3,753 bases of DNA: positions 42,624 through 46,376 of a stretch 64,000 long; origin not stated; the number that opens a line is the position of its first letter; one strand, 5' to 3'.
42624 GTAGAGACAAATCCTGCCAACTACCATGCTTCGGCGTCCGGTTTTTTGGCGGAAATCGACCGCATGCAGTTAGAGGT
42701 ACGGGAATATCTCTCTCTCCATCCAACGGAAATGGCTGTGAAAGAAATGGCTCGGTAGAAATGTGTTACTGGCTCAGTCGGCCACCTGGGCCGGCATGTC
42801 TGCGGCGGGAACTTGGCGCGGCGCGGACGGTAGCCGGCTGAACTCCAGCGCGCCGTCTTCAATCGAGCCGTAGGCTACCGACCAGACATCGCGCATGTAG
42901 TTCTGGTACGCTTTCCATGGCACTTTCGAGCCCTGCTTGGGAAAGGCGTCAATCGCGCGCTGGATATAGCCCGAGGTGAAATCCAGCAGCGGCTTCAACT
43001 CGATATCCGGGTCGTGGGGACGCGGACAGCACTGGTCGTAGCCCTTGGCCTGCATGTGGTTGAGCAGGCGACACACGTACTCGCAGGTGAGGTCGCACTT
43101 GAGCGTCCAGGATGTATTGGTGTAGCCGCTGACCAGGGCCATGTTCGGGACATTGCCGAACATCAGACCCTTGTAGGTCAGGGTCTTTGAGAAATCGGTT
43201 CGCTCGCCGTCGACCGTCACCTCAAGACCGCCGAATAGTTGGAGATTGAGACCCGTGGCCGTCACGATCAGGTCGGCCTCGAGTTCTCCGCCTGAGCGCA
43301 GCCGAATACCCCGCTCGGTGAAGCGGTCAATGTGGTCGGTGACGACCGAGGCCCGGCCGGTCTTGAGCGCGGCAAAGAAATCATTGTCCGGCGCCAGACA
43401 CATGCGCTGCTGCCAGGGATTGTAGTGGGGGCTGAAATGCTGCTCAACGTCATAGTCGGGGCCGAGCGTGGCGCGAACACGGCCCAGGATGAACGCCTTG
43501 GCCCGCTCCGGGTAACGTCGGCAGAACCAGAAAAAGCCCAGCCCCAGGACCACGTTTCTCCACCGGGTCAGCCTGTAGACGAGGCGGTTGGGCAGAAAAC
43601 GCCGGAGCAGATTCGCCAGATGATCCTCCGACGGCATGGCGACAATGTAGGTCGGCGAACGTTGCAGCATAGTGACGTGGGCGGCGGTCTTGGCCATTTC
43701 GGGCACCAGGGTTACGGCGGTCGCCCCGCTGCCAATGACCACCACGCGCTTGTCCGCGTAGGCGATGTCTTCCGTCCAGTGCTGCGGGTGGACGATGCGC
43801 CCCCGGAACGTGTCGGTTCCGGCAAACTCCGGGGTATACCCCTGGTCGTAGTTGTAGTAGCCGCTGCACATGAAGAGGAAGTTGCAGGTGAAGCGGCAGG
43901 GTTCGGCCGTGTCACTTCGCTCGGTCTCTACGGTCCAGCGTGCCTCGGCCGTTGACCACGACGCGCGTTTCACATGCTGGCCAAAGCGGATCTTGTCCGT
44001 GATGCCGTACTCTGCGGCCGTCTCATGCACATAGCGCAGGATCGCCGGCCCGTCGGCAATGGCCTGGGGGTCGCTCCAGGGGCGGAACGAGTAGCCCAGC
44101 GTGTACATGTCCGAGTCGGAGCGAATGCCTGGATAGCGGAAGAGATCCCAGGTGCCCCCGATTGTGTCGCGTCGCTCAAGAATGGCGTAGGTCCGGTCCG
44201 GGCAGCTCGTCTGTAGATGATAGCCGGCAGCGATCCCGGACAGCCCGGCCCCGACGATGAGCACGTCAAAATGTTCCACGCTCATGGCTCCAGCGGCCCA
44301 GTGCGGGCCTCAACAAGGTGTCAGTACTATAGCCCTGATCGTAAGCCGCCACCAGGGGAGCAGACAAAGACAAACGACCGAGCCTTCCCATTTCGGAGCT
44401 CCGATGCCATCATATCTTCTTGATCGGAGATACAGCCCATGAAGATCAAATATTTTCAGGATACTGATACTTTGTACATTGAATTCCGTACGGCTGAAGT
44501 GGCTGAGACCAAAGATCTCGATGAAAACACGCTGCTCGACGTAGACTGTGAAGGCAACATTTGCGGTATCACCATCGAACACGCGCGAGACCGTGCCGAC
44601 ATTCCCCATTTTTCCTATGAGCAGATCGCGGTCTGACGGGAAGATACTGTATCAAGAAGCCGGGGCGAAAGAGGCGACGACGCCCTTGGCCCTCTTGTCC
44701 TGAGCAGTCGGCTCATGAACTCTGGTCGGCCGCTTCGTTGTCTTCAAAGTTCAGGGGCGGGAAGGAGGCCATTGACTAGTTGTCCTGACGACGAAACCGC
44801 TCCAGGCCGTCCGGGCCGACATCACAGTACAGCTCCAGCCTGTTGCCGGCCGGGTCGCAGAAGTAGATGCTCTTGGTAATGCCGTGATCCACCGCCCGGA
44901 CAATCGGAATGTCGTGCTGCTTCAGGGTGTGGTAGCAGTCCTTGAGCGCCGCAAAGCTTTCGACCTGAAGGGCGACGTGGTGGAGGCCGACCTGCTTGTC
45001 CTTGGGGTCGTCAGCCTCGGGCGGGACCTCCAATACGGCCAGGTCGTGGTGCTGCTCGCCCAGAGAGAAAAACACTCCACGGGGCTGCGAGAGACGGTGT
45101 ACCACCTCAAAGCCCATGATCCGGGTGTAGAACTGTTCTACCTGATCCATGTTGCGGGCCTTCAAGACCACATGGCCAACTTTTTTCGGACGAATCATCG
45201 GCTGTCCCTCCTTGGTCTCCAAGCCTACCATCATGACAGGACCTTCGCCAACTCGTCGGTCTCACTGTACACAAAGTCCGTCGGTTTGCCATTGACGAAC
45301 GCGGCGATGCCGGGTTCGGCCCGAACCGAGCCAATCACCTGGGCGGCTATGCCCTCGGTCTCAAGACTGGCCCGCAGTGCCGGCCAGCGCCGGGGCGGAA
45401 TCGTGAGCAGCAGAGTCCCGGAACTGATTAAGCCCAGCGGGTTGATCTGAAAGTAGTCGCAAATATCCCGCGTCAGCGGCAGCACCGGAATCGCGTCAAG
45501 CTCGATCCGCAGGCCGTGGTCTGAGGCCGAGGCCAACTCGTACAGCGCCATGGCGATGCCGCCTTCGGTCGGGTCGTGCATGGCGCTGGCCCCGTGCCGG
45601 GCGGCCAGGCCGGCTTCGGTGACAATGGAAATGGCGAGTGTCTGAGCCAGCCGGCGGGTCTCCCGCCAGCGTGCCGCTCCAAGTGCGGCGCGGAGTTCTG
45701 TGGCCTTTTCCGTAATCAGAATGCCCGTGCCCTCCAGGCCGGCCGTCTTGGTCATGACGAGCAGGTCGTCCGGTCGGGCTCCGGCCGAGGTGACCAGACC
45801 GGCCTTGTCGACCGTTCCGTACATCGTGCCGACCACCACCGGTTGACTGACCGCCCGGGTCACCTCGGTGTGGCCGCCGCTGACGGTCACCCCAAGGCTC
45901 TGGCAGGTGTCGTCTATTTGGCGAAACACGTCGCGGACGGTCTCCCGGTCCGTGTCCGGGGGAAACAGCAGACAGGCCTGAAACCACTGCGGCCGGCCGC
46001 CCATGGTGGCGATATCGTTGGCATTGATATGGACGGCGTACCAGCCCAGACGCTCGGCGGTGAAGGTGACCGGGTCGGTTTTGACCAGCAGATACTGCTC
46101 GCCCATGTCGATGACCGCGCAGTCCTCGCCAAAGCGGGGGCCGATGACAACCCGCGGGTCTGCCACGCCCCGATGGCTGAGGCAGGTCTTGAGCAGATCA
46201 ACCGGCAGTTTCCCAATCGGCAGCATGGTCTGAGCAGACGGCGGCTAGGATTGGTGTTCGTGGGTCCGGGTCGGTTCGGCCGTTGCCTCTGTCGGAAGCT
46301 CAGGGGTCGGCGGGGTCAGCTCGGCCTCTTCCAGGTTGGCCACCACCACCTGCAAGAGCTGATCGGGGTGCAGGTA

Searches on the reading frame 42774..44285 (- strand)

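Call 67: search_protein_families(library=pfam, proteins=[window:42774-44285:-], max_evalue=0.01)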
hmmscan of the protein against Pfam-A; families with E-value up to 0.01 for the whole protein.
window:42774-44285:- (503 aa): 9 families
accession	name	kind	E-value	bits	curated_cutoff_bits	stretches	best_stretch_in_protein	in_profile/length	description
PF00743.25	FMO-like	-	1.4e-15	57.3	22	1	10-219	6-224/532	Flavin-binding monooxygenase-like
PF13738.12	Pyr_redox_3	-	1.2e-10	41.6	30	1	9-211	1-197/305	Pyridine nucleotide-disulphide oxidoreductase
PF13450.12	NAD_binding_8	-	1.1e-09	38.8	21.9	1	10-58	1-47/68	NAD(P)-binding Rossmann-like domain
PF01266.30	DAO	-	1.2e-07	32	27.9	1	7-45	1-38/353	FAD dependent oxidoreductase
PF07992.20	Pyr_redox_2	-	1.5e-07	31.6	26.1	1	6-216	1-180/291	Pyridine nucleotide-disulphide oxidoreductase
PF01946.23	Thi4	-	3e-07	30.3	26.2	1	6-45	18-56/235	Thi4 family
PF13434.12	Lys_Orn_oxgnase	-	2.9e-05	23.8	21.3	1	95-213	108-225/339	L-lysine 6-monooxygenase/L-ornithine 5-monooxygenase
PF00070.33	Pyr_redox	-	0.00012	23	22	0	180-214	1-35/82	Pyridine nucleotide-disulphide oxidoreductase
PF13454.12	NAD_binding_9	-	0.0063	16.9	21.8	0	10-38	2-32/155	FAD-NAD(P)-binding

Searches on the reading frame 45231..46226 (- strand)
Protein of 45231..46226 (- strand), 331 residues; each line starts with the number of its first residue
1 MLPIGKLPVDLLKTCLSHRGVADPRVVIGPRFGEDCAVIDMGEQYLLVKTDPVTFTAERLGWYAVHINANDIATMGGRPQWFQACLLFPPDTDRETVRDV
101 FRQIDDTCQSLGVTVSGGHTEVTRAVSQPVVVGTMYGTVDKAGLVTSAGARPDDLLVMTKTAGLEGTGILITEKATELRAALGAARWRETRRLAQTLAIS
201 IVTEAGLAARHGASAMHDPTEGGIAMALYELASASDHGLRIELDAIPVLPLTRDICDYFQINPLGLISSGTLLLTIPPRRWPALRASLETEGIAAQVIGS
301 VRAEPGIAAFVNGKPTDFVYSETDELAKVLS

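Call 67: search_protein_families(library=pfam, proteins=[window:45231-46226:-], max_evalue=0.01)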
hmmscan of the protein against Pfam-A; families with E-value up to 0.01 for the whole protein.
window:45231-46226:- (331 aa): 2 families
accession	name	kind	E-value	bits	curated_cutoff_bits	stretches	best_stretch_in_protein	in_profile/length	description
PF00586.29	AIRS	-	4.2e-23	82.4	24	1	33-139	1-112/112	AIR synthase related protein, N-terminal domain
PF02769.27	AIRS_C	-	2.6e-20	73.6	23.1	1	151-311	1-155/156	AIR synthase related protein, C-terminal domain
